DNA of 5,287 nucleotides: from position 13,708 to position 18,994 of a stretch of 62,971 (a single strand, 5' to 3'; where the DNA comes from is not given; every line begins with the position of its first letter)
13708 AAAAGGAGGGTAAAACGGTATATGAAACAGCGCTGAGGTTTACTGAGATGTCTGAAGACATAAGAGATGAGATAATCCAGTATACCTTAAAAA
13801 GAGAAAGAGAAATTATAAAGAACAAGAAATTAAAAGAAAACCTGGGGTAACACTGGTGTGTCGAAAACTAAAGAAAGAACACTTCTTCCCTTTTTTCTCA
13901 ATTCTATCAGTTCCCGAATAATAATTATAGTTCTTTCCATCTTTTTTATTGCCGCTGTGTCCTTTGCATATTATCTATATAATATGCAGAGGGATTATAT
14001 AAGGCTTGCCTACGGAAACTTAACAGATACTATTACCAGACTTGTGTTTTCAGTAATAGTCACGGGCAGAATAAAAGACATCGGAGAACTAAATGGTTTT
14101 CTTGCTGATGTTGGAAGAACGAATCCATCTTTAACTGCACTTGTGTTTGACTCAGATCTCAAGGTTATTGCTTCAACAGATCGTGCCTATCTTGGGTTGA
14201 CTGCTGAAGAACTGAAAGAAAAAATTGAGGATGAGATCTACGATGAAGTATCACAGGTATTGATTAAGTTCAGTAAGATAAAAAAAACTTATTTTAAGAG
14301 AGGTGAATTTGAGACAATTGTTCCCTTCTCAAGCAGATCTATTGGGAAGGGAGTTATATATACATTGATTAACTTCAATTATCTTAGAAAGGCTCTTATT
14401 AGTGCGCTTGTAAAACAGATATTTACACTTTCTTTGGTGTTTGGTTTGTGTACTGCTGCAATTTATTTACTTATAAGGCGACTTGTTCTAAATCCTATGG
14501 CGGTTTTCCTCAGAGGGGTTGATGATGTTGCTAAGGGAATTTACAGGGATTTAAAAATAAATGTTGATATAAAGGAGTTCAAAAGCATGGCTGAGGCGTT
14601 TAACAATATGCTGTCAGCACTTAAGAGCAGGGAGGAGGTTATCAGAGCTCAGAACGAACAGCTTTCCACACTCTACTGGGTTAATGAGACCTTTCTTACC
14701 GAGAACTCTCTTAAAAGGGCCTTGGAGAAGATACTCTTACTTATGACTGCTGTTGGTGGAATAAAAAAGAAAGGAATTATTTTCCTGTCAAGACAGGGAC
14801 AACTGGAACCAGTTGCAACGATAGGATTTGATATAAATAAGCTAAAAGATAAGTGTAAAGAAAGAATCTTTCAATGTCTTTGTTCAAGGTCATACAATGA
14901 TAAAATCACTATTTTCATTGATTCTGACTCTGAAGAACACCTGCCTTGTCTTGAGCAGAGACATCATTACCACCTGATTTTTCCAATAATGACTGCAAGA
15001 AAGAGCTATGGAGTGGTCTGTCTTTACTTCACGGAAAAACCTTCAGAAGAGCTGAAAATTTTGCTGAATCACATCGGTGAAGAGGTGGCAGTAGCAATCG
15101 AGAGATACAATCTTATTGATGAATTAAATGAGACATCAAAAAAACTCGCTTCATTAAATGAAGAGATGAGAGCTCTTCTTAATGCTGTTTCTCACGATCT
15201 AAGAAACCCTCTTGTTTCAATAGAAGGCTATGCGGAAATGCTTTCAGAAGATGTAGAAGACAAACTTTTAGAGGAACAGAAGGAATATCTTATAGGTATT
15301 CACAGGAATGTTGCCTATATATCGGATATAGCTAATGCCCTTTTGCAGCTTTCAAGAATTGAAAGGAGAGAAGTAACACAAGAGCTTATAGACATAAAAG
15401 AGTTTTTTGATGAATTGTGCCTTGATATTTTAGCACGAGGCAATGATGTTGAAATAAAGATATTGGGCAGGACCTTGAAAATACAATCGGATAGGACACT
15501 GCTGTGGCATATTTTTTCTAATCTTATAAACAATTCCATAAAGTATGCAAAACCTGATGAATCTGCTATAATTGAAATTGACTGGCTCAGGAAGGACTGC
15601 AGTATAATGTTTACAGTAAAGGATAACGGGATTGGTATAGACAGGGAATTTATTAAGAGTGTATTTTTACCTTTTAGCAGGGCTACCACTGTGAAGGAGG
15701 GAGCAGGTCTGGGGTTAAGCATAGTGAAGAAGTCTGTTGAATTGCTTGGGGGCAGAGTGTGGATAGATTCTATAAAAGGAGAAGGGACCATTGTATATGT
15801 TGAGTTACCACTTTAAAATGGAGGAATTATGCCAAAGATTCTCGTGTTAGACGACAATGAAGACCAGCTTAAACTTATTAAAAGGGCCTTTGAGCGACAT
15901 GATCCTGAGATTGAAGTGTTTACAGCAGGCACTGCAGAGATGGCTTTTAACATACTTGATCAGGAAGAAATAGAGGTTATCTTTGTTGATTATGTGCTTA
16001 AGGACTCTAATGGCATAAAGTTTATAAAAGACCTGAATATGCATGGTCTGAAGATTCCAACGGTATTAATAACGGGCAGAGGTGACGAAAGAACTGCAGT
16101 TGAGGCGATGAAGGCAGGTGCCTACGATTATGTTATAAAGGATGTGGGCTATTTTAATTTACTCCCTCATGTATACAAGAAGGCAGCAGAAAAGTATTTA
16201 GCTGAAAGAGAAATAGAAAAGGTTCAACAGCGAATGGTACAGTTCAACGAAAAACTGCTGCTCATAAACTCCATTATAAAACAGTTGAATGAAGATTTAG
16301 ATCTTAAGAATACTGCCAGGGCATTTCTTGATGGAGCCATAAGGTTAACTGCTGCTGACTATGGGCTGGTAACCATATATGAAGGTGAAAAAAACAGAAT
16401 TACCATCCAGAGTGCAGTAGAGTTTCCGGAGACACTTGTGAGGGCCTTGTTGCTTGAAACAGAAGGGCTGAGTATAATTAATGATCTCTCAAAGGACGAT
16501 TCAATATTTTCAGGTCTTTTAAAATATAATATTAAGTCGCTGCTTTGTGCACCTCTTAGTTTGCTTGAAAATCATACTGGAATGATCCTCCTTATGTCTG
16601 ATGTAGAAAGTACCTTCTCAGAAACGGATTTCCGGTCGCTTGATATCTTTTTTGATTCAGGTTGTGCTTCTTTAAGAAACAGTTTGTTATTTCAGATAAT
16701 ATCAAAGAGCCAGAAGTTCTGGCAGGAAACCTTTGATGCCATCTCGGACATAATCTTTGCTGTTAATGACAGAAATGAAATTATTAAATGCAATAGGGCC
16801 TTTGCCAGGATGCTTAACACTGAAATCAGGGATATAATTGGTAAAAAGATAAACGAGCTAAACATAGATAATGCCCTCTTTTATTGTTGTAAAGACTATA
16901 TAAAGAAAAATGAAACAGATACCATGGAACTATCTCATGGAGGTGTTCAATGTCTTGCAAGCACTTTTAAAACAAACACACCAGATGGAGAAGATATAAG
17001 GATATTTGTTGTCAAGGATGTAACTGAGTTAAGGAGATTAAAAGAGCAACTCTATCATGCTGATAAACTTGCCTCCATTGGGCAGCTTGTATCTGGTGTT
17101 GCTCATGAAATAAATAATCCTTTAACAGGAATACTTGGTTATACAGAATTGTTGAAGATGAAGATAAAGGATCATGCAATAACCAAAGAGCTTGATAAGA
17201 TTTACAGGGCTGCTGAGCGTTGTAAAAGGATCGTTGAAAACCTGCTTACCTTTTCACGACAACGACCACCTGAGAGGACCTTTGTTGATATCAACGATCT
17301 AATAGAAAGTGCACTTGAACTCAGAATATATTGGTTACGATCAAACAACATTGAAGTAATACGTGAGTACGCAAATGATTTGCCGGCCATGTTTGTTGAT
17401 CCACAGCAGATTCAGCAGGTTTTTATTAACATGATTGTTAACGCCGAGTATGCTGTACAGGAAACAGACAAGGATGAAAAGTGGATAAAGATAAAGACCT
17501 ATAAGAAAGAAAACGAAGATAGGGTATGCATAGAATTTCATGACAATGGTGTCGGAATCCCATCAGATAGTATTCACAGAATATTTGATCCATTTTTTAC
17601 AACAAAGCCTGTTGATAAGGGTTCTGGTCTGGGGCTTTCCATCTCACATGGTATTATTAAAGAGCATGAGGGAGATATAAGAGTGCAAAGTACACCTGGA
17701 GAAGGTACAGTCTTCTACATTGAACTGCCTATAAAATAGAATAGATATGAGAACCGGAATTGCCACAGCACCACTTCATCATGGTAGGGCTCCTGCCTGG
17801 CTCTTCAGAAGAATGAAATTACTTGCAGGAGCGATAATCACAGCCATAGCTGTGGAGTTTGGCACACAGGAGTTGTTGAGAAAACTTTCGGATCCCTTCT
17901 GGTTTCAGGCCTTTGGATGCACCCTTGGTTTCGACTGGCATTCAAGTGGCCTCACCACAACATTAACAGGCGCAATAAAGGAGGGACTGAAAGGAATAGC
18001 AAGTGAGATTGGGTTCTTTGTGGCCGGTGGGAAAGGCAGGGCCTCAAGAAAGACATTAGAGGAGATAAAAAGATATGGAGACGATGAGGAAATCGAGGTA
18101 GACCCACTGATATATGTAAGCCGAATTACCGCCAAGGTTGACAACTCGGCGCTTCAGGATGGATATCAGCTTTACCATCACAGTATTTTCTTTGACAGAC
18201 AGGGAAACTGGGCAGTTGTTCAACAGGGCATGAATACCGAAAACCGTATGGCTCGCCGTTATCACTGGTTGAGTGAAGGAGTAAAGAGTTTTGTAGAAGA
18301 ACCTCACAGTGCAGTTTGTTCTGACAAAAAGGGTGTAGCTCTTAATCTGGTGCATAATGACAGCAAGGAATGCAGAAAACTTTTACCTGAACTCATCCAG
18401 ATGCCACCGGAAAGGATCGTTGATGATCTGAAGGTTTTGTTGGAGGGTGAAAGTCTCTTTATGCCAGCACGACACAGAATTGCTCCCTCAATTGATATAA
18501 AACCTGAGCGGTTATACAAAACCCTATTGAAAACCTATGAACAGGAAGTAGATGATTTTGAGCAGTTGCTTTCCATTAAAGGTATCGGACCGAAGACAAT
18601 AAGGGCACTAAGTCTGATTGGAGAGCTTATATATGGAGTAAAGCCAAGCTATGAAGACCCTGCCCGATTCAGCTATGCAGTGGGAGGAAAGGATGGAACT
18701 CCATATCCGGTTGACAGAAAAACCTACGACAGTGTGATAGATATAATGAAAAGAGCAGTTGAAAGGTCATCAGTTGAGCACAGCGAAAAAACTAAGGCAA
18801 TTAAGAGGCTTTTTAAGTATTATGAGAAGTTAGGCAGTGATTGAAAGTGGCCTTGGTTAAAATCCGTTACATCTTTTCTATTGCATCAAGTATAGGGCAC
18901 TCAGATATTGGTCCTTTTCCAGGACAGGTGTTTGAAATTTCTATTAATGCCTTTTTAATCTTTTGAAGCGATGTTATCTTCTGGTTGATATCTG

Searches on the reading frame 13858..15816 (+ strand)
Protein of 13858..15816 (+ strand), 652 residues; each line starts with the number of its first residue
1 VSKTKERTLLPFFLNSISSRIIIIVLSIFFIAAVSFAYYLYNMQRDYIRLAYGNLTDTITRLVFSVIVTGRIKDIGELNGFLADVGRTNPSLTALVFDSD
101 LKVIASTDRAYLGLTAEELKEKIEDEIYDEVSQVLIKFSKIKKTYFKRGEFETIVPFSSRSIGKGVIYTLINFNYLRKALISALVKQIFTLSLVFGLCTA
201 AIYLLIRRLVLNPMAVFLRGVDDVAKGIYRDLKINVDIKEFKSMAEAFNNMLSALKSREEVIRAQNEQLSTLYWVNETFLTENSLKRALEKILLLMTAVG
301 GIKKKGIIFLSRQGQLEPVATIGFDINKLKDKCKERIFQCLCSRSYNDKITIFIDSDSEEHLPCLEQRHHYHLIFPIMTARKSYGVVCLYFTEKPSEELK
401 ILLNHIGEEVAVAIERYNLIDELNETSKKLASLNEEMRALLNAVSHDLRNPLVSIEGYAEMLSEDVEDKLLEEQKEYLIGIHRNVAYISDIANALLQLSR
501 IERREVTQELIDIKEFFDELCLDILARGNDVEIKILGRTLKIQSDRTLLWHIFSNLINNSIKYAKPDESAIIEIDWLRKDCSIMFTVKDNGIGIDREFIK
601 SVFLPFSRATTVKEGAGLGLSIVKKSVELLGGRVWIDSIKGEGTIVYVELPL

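Call 25: search_protein_families(library=pfam, max_evalue=1e-8, proteins=[window:13858-15816:+])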
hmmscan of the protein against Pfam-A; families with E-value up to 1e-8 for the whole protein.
window:13858-15816:+ (652 aa): 2 families
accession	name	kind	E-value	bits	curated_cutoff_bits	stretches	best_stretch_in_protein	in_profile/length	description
PF02518.31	HATPase_c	-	2.1e-25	89.8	26.4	1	545-652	2-109/111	Histidine kinase-, DNA gyrase B-, and HSP90-like ATPase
PF00512.31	HisKA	-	1.8e-15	57.2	26.9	1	437-503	2-65/66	His Kinase A (phospho-acceptor) domain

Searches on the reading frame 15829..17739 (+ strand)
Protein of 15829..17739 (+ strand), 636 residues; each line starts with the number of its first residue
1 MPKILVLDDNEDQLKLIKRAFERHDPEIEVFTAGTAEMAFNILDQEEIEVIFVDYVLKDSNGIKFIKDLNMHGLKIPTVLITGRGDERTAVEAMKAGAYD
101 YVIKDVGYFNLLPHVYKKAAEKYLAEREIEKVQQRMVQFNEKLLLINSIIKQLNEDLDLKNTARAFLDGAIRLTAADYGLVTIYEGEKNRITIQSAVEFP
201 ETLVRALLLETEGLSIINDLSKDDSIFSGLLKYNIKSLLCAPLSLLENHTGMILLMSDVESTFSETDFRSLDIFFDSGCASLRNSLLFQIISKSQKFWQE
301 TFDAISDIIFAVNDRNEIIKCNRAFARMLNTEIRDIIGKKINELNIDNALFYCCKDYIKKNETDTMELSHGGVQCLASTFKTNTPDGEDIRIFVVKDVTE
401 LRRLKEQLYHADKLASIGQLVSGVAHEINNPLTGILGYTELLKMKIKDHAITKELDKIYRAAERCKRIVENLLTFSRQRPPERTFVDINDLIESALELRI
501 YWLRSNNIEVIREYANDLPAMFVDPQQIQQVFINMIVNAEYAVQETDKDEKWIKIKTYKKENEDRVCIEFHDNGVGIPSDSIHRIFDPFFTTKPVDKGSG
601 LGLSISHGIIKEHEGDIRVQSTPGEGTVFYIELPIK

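Call 25: search_protein_families(library=pfam, max_evalue=1e-8, proteins=[window:15829-17739:+])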
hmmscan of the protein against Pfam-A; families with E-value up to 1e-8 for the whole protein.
window:15829-17739:+ (636 aa): 3 families
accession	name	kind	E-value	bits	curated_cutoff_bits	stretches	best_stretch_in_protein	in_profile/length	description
PF02518.31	HATPase_c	-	1.5e-24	87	26.4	1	524-635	2-109/111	Histidine kinase-, DNA gyrase B-, and HSP90-like ATPase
PF00072.30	Response_reg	-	2.6e-19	69.9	30.2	1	4-110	1-105/111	Response regulator receiver domain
PF00512.31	HisKA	-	1.7e-17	63.7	26.9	1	418-479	3-64/66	His Kinase A (phospho-acceptor) domain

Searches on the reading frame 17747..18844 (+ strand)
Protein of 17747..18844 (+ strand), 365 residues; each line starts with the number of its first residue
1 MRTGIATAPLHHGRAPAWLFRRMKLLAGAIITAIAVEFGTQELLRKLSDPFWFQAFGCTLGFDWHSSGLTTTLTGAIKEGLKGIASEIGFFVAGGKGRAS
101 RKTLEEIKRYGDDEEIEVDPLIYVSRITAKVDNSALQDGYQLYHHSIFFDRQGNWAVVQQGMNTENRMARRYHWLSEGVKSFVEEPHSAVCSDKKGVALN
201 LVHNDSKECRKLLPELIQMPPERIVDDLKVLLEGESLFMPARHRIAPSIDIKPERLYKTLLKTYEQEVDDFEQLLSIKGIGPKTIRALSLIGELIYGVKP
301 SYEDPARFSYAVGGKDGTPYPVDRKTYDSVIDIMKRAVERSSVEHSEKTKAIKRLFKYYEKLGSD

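Call 25: search_protein_families(library=pfam, max_evalue=1e-8, proteins=[window:17747-18844:+])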
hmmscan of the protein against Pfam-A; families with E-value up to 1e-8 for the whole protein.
window:17747-18844:+ (365 aa): 1 family
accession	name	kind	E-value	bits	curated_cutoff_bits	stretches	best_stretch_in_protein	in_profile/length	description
PF05559.16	DUF763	-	1.1e-132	442.6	35.5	1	4-322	1-319/319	Protein of unknown function (DUF763)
